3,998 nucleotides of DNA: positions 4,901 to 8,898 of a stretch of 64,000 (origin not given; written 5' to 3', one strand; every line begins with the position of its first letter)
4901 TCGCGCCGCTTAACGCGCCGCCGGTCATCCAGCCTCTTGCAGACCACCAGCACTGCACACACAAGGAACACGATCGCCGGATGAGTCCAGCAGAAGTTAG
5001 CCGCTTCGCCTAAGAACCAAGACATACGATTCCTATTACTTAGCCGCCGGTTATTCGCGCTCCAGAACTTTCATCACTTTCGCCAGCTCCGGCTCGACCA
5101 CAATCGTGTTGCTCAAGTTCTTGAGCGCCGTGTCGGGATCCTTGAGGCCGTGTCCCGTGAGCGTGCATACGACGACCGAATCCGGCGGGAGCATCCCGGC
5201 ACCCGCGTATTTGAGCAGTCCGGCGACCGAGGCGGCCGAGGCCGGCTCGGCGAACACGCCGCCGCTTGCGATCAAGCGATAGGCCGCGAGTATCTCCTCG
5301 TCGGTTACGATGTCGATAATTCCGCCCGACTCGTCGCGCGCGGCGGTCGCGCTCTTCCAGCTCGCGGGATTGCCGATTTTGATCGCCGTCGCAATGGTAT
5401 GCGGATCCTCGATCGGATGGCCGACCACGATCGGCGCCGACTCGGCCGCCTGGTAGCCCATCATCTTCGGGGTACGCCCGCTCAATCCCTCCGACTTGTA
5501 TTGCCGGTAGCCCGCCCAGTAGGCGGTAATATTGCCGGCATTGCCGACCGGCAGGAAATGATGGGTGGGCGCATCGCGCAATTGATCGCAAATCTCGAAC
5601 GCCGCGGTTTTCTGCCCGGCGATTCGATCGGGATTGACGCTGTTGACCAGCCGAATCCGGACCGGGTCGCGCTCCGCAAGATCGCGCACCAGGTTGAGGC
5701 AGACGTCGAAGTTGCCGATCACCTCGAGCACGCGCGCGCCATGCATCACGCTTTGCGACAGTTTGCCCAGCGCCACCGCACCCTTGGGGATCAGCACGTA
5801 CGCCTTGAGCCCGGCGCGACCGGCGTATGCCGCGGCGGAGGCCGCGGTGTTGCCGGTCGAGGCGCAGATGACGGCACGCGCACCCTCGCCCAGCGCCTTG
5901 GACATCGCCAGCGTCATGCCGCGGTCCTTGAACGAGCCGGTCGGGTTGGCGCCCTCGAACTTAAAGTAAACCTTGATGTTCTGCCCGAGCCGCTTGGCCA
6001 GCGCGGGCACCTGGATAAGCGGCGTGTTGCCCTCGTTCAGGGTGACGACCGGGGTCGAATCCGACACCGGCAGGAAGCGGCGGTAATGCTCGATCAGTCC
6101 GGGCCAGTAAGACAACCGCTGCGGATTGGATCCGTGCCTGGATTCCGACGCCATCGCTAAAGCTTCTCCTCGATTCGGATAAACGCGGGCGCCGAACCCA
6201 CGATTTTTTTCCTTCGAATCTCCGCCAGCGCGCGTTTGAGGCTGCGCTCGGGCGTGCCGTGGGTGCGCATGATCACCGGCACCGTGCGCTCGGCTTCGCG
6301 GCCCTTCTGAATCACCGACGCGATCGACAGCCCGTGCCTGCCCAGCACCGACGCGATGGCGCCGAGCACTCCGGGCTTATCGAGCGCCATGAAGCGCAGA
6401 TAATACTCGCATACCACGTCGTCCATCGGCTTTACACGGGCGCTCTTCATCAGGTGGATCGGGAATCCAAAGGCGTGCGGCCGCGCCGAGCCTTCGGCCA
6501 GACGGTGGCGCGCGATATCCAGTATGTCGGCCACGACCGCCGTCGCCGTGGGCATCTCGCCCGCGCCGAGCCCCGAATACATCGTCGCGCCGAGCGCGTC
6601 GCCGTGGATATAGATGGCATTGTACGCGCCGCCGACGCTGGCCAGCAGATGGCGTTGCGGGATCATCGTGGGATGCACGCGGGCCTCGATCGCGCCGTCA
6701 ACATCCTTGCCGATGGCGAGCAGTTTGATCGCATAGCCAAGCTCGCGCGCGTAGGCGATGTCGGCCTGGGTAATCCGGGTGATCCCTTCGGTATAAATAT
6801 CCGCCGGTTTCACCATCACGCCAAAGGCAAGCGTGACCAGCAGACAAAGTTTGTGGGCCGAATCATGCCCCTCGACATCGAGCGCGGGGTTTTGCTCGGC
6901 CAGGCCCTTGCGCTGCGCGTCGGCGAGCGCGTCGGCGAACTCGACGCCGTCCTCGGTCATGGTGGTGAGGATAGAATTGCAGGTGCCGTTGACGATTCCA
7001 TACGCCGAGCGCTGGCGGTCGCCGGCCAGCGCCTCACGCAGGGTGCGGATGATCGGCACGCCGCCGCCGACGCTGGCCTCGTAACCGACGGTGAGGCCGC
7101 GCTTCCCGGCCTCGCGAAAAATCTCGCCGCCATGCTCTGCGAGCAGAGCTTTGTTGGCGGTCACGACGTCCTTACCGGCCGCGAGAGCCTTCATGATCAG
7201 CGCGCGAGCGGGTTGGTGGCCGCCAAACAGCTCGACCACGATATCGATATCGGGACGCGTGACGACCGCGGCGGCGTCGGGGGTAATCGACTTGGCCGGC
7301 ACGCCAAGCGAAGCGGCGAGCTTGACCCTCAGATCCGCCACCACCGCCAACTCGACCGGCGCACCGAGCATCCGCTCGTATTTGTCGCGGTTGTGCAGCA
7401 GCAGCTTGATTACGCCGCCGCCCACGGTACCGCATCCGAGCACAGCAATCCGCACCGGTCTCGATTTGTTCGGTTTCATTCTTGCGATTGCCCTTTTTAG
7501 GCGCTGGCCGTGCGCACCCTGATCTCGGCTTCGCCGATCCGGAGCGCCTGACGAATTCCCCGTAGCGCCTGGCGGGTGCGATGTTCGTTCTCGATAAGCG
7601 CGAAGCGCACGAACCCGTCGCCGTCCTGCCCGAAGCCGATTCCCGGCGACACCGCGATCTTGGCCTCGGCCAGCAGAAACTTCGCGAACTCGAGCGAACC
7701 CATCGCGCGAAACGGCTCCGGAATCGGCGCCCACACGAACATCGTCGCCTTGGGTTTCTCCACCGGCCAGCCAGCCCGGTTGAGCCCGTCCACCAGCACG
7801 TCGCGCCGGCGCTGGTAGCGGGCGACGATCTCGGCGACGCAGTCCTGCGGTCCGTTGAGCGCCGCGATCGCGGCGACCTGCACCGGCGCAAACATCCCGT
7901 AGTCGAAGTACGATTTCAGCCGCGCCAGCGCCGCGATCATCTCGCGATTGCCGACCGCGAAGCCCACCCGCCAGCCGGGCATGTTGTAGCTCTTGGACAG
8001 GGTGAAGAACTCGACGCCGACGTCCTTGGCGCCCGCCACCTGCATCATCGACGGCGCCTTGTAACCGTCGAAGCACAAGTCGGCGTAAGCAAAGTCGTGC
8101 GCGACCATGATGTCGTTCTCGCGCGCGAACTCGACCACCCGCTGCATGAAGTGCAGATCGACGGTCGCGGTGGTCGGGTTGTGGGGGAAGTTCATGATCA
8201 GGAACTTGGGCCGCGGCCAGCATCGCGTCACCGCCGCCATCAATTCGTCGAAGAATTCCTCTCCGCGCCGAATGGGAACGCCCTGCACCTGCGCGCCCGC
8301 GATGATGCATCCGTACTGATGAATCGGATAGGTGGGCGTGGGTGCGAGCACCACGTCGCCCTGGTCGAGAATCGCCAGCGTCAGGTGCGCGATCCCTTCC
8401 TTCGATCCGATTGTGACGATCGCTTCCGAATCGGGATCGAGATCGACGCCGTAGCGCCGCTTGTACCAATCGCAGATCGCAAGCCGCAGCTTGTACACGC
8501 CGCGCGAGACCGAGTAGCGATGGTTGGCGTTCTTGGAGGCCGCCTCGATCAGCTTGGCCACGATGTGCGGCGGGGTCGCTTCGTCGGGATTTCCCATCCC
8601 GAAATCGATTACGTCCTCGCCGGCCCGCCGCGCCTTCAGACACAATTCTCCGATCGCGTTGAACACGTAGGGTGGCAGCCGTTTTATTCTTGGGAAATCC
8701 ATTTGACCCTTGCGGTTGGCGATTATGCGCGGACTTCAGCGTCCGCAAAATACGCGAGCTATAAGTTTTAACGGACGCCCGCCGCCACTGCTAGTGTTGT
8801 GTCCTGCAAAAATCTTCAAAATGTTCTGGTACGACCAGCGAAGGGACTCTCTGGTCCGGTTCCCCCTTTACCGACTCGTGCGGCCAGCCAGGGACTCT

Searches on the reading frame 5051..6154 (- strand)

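Call 12: search_protein_families(library=pfam, proteins=[window:5051-6154:-], max_evalue=0.0001)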
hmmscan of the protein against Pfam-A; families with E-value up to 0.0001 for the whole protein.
window:5051-6154:- (367 aa): 1 family
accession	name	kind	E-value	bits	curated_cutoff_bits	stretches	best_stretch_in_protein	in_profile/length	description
PF00291.31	PALP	-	9.3e-70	235.7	35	1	37-334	1-295/295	Pyridoxal-phosphate dependent enzyme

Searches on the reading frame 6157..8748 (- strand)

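Call 12: search_protein_families(library=pfam, proteins=[window:6157-8748:-], max_evalue=0.0001)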
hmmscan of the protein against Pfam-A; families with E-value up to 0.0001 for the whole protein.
window:6157-8748:- (863 aa): 3 families
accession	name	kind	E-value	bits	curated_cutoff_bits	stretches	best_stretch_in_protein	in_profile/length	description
PF00742.24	Homoserine_dh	-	1.3e-60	204.6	22.9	1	565-743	1-173/173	Homoserine dehydrogenase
PF03447.22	NAD_binding_3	-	2.4e-20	73.8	24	1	438-556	1-115/116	Homoserine dehydrogenase, NAD binding domain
PF01842.31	ACT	-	1.5e-09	37.8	27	1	782-846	1-63/66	ACT domain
